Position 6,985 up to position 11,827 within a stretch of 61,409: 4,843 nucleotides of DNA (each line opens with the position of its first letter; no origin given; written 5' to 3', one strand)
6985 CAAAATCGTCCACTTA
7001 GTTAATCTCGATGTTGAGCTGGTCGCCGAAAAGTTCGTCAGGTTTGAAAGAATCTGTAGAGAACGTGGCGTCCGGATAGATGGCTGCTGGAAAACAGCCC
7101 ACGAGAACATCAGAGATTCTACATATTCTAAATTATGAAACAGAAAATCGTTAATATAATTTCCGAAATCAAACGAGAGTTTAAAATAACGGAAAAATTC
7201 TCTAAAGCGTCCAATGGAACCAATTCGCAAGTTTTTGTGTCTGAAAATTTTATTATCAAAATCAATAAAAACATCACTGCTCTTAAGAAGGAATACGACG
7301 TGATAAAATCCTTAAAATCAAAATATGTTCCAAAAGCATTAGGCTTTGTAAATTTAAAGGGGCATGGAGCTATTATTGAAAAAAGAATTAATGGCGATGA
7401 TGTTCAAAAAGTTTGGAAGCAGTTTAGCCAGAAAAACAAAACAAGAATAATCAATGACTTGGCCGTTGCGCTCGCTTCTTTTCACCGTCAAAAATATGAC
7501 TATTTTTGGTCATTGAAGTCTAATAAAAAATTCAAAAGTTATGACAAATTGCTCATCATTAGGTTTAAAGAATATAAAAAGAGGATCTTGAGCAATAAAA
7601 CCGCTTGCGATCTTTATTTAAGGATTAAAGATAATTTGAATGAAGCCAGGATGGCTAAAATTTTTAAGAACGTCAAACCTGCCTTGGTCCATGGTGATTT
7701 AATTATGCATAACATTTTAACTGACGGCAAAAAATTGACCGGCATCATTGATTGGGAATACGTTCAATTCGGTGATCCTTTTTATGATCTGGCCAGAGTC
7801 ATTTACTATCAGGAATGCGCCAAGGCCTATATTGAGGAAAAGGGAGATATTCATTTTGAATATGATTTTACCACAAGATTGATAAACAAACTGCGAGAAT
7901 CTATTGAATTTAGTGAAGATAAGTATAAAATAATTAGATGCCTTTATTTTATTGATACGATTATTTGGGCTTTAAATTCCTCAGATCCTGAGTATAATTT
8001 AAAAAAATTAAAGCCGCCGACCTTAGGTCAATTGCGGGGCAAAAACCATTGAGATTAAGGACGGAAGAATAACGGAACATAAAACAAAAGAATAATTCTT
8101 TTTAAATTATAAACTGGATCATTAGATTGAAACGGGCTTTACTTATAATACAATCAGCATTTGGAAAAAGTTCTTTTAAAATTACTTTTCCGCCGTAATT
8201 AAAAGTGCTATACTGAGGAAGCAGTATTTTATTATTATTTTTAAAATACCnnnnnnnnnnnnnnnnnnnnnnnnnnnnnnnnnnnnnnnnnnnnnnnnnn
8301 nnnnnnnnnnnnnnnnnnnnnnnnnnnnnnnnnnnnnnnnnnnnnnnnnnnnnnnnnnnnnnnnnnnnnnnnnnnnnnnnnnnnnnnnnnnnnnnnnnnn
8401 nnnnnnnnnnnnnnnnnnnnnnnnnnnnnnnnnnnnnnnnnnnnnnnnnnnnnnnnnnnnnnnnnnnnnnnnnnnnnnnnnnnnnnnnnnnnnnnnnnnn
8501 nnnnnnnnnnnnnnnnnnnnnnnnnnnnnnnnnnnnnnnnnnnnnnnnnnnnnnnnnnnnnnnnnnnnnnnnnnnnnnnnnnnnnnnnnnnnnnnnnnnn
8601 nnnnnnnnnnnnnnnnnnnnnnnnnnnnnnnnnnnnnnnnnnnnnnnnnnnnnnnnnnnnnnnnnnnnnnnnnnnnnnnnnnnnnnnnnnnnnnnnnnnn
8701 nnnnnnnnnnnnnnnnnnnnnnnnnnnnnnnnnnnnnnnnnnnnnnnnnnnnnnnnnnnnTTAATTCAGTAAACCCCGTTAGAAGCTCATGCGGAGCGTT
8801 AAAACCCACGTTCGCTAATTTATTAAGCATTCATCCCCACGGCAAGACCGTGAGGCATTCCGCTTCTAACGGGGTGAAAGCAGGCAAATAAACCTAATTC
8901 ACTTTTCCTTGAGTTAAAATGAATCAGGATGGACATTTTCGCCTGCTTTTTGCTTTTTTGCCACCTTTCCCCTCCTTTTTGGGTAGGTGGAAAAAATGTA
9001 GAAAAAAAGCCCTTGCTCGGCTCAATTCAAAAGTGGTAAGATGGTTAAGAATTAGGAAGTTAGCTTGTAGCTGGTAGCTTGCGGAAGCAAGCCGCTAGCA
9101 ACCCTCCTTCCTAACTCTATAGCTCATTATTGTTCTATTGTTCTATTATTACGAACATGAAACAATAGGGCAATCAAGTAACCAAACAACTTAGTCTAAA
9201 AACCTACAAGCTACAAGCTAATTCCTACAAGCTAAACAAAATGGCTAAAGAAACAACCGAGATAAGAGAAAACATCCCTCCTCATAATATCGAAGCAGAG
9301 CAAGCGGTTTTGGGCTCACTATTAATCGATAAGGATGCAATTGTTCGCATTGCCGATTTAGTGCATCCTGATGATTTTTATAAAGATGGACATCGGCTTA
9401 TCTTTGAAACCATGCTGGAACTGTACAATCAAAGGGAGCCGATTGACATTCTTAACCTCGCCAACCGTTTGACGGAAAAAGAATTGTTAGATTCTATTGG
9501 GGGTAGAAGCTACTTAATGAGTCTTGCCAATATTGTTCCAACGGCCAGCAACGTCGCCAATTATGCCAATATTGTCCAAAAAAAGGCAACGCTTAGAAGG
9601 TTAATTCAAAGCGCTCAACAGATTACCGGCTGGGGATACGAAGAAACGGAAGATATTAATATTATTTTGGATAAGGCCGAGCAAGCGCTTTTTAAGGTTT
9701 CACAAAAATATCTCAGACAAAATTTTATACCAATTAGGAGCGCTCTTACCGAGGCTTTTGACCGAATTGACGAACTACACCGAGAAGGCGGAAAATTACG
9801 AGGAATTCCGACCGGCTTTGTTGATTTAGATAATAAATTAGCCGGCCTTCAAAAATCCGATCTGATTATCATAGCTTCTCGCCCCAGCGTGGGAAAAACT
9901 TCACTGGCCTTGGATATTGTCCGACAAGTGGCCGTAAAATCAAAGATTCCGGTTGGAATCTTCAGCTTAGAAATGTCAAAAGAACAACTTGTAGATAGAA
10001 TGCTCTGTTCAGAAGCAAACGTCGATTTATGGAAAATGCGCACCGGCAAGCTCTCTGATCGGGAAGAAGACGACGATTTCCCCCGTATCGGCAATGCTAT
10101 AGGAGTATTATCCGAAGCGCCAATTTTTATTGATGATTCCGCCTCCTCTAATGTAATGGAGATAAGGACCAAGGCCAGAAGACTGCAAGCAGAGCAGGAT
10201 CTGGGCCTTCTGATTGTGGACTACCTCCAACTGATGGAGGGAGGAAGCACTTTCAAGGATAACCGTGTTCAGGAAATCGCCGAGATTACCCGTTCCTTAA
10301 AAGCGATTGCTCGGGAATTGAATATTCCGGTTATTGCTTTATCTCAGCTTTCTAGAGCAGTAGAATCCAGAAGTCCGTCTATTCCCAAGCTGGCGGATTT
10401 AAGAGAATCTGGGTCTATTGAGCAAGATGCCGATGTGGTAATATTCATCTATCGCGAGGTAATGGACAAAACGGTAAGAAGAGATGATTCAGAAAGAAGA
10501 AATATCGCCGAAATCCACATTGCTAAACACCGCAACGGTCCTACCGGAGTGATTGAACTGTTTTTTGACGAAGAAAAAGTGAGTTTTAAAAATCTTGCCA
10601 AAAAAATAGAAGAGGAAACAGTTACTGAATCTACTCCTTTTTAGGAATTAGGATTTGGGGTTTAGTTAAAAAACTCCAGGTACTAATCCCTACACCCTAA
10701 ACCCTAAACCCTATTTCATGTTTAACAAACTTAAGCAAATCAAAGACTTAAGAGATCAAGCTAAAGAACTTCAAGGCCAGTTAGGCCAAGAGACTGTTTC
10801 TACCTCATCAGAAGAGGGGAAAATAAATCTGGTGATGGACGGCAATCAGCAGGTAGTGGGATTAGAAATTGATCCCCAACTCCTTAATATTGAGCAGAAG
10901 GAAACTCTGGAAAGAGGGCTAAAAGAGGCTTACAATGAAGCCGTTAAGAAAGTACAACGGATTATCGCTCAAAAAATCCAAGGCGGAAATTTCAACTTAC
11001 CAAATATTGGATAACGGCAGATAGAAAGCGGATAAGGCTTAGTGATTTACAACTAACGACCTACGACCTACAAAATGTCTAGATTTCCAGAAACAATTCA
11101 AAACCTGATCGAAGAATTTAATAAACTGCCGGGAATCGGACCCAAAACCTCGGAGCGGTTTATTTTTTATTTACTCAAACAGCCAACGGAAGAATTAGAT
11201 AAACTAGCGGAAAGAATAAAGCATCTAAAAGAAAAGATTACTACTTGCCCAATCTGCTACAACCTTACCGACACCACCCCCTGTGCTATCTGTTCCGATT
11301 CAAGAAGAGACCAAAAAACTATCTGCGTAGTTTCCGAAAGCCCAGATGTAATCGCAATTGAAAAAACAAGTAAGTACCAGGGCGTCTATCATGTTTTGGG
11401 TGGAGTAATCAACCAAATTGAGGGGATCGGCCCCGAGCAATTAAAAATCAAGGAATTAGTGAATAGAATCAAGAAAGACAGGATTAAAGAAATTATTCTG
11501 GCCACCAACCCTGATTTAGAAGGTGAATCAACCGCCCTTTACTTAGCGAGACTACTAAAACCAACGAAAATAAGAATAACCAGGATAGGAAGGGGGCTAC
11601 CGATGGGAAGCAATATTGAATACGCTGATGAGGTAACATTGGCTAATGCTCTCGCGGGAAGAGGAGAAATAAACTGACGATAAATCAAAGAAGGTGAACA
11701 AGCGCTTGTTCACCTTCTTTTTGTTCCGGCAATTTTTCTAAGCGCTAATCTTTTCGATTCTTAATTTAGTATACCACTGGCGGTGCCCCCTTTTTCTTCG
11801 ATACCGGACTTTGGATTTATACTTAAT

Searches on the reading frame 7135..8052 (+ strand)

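Call 58: search_protein_families(library=pfam, proteins=[window:7135-8052:+], max_evalue=0.0001)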
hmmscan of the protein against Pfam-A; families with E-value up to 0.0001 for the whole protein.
window:7135-8052:+ (305 aa): 3 families
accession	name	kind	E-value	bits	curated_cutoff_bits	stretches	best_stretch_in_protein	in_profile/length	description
PF01636.29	APH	-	1.5e-17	64.6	23.2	1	30-225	11-212/239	Phosphotransferase enzyme family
PF07914.17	DUF1679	-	8.8e-06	25.3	24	1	124-223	209-314/414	Uncharacterized oxidoreductase dhs-27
PF19974.5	TCAD9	-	3.7e-05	23.5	40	1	152-220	272-335/429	Ternary complex associated domain 9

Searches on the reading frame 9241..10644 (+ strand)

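Call 58: search_protein_families(library=pfam, proteins=[window:9241-10644:+], max_evalue=0.0001)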
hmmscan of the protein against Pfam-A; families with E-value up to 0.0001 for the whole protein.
window:9241-10644:+ (467 aa): 3 families
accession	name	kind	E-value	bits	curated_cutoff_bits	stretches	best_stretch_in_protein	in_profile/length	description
PF03796.21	DnaB_C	-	6.8e-102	340.6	27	1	188-451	1-255/255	DnaB-like helicase C terminal domain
PF00772.26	DnaB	-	3.2e-36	123.9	23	1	13-113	2-102/103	DnaB-like helicase N terminal domain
PF13481.12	AAA_25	-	7.3e-12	45.8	27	1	204-370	31-190/195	AAA domain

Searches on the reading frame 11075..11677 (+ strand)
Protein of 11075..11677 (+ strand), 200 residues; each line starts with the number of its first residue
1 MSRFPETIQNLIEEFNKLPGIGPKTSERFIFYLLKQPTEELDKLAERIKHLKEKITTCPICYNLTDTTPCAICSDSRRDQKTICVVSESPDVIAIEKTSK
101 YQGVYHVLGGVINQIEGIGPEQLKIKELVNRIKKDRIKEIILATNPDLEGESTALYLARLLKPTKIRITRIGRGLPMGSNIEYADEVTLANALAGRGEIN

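Call 58: search_protein_families(library=pfam, proteins=[window:11075-11677:+], max_evalue=0.0001)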
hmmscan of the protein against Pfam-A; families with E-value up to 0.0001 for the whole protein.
window:11075-11677:+ (200 aa): 5 families
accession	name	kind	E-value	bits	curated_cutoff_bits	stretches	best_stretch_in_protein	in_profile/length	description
PF13662.12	Toprim_4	-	6e-26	90.9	25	1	82-171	2-84/85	Toprim domain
PF01751.28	Toprim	-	3.3e-15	56.5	23.1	1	82-169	1-94/96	Toprim domain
PF21176.3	RecR_HhH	-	5.2e-14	52.2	27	1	8-50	1-43/45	RecR, helix-hairpin-helix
PF21175.2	RecR_C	-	7e-11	41.8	22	1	174-196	1-23/24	RecR, C-terminal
PF02132.21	RecR_ZnF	-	2.4e-07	30.8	22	1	55-75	1-21/21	RecR, Cys4-zinc finger domain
